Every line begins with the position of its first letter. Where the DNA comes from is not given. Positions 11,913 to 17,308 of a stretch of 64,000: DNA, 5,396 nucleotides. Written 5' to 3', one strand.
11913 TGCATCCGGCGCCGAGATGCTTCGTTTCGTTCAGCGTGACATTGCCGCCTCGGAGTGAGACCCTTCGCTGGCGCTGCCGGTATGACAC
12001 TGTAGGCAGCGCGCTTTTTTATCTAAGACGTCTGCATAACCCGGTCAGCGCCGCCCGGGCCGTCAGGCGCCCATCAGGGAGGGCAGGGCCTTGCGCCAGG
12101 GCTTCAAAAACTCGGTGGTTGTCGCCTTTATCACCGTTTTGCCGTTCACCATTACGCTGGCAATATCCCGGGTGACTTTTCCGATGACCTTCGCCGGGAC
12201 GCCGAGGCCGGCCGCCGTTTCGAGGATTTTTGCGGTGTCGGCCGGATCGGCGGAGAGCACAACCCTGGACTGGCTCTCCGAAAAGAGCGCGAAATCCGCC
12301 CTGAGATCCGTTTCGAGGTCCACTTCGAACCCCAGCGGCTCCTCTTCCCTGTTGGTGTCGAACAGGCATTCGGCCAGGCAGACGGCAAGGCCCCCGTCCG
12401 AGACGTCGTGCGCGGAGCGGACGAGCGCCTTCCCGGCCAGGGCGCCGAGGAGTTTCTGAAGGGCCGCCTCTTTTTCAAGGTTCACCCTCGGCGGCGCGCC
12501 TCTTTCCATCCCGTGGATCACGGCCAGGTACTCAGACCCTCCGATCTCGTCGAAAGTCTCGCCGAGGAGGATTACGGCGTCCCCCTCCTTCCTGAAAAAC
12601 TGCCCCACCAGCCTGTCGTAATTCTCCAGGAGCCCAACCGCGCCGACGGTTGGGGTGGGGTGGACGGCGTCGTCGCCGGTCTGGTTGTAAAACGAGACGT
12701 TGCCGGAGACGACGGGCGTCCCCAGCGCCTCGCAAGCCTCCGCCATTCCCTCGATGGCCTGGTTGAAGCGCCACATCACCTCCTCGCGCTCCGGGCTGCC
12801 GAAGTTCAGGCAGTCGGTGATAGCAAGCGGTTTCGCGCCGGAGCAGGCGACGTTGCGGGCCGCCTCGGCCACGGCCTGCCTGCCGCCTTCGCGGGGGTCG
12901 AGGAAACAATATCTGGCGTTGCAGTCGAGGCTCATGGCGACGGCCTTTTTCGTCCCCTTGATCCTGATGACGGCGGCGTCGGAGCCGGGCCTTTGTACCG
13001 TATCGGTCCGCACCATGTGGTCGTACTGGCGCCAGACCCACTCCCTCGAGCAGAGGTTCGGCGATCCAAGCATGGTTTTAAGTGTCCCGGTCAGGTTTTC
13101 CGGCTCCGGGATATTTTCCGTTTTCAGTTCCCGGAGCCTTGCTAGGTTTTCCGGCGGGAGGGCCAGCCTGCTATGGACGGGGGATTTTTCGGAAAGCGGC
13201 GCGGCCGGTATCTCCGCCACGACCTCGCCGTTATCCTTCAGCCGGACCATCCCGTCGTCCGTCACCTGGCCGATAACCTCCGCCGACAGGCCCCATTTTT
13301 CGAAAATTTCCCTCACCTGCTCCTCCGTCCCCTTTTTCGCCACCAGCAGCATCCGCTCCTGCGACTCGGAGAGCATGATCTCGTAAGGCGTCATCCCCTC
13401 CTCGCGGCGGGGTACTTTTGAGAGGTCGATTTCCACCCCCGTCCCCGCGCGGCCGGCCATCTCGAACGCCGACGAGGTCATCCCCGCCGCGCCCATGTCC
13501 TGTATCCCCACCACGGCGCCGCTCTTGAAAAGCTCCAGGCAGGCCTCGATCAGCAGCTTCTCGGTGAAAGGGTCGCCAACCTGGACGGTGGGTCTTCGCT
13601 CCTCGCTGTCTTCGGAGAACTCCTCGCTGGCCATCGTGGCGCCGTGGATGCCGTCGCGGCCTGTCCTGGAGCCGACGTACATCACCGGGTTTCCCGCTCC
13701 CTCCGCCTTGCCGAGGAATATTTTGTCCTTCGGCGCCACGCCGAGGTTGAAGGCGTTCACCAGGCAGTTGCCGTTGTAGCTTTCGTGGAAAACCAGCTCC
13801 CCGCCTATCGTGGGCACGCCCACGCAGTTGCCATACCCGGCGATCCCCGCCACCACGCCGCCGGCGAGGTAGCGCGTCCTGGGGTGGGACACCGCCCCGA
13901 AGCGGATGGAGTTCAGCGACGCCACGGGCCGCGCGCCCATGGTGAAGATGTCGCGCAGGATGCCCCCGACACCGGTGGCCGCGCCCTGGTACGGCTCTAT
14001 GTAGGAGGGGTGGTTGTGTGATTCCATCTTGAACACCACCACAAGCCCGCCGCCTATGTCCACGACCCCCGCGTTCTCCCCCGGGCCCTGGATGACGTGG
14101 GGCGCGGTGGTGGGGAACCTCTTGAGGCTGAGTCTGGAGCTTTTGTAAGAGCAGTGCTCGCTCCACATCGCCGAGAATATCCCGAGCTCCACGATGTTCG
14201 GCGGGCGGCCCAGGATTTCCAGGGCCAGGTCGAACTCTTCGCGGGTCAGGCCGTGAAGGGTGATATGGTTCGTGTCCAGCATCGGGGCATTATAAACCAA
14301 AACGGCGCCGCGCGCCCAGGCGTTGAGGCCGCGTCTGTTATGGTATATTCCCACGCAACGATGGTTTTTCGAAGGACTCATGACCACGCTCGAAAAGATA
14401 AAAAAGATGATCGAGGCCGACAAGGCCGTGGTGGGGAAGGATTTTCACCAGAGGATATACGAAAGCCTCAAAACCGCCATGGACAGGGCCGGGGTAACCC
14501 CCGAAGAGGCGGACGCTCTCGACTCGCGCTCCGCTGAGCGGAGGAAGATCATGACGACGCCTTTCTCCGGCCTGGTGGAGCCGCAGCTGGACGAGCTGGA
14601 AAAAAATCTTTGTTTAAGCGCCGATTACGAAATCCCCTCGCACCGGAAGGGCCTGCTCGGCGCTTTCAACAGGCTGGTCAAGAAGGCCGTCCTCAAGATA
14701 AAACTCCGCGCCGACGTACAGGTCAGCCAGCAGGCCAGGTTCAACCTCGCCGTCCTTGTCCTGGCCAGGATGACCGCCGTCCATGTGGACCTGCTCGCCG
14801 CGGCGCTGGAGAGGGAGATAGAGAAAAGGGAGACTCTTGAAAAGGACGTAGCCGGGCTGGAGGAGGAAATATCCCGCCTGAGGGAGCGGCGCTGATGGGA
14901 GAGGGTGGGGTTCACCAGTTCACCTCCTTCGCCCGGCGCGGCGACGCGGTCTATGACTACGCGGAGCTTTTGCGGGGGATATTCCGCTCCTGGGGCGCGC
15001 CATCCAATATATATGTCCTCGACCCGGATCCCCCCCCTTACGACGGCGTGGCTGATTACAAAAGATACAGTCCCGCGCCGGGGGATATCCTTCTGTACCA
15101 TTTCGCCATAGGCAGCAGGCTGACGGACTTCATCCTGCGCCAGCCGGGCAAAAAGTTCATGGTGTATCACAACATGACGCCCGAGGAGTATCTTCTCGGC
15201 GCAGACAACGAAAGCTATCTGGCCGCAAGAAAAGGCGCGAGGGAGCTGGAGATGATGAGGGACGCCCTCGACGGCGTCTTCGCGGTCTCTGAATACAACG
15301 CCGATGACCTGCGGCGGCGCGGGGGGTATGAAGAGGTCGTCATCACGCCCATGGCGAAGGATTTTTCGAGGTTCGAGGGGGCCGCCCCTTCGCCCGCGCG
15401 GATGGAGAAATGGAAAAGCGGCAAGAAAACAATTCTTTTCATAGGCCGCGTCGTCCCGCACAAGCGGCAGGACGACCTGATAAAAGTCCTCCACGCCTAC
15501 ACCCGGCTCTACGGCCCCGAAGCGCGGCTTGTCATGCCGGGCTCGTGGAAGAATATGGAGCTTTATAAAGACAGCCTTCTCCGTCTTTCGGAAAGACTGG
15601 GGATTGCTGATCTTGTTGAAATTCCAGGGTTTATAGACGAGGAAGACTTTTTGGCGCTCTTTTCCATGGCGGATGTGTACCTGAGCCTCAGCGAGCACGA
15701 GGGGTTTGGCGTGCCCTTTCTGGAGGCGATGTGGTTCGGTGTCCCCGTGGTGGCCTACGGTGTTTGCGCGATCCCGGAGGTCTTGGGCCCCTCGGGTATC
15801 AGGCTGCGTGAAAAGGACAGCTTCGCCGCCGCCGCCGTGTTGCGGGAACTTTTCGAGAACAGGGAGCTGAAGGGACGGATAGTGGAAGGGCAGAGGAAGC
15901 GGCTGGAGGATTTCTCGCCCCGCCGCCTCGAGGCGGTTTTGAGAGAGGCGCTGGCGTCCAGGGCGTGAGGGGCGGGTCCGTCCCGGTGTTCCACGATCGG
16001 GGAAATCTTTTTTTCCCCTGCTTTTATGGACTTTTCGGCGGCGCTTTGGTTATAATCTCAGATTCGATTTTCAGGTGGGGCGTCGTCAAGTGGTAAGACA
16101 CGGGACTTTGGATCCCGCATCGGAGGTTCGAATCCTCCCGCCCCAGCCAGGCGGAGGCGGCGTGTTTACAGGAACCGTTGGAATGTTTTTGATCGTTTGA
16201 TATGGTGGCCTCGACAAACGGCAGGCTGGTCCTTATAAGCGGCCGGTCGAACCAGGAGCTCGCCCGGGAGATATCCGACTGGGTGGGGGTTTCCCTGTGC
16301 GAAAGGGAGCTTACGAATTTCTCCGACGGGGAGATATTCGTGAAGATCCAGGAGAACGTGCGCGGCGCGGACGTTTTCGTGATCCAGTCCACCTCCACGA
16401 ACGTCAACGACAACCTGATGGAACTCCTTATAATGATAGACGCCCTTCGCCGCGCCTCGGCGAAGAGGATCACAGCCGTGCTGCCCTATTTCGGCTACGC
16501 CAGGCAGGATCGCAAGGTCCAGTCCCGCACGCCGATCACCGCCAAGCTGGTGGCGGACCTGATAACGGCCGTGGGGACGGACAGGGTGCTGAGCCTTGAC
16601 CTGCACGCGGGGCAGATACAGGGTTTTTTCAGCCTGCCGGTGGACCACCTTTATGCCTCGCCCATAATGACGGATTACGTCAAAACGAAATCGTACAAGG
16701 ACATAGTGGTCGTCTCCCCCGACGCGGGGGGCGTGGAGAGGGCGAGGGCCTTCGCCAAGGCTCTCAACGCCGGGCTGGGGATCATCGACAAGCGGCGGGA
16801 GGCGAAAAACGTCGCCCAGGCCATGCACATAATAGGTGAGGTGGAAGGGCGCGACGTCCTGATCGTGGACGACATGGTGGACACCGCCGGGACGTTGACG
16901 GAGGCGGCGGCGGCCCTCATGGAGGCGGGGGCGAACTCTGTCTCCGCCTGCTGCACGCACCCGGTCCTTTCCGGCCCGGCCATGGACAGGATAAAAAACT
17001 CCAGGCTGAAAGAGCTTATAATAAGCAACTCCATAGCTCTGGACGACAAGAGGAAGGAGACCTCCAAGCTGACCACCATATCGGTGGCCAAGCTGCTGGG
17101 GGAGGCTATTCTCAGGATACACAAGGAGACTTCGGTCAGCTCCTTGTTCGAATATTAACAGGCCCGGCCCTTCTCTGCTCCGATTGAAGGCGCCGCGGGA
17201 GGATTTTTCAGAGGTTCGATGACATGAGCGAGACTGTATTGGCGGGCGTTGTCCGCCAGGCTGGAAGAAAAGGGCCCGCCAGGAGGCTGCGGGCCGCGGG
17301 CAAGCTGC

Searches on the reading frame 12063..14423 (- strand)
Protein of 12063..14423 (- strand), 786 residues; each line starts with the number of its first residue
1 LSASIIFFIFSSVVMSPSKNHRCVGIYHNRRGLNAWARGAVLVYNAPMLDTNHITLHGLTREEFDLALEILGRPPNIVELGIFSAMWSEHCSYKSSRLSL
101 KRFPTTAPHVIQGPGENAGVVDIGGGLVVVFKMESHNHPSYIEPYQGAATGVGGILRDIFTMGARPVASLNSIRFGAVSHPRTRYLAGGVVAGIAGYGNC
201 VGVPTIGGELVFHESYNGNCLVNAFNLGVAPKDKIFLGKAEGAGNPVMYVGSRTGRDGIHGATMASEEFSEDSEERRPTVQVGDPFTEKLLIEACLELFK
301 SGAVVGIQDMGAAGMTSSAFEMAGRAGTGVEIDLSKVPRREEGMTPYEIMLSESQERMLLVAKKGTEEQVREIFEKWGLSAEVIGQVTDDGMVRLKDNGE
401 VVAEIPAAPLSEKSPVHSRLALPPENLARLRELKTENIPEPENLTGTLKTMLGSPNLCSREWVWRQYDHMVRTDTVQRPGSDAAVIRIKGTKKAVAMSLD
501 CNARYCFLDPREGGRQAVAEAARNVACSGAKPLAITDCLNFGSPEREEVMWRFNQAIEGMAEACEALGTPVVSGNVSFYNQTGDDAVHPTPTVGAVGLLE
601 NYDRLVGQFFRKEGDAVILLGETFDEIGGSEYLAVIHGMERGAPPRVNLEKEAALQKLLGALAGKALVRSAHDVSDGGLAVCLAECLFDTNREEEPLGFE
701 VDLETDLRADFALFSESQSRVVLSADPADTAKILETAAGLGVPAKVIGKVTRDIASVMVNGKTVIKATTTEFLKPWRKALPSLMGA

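Call 24: search_protein_families(library=pfam, proteins=[window:12063-14423:-], max_evalue=0.001)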
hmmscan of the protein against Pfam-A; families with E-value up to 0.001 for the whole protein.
window:12063-14423:- (786 aa): 3 families
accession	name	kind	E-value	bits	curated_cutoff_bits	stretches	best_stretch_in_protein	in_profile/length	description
PF02769.27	AIRS_C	-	1.9e-63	213.7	23.1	2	243-396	2-154/156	AIR synthase related protein, C-terminal domain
PF00586.29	AIRS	-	8.1e-58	194.1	24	2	480-598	1-111/112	AIR synthase related protein, N-terminal domain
PF18072.6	FGAR-AT_linker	-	5.2e-14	52.9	26.6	1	57-94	10-50/50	Formylglycinamide ribonucleotide amidotransferase linker domain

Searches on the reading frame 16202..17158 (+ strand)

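Call 52: search_protein_families(library=pfam, proteins=[window:16202-17158:+], max_evalue=0.00001)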
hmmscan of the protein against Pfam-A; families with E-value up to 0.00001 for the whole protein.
window:16202-17158:+ (318 aa): 3 families
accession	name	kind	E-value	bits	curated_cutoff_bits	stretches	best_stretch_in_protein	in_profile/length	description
PF13793.12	Pribosyltran_N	-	6.1e-57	191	25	1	10-125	2-117/117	N-terminal domain of ribose phosphate pyrophosphokinase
PF14572.12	Pribosyl_synth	-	2.4e-26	93.3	27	1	206-316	73-183/184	Phosphoribosyl synthetase-associated domain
PF00156.33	Pribosyltran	-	3.6e-21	75.6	26.3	1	158-275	21-145/158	Phosphoribosyl transferase domain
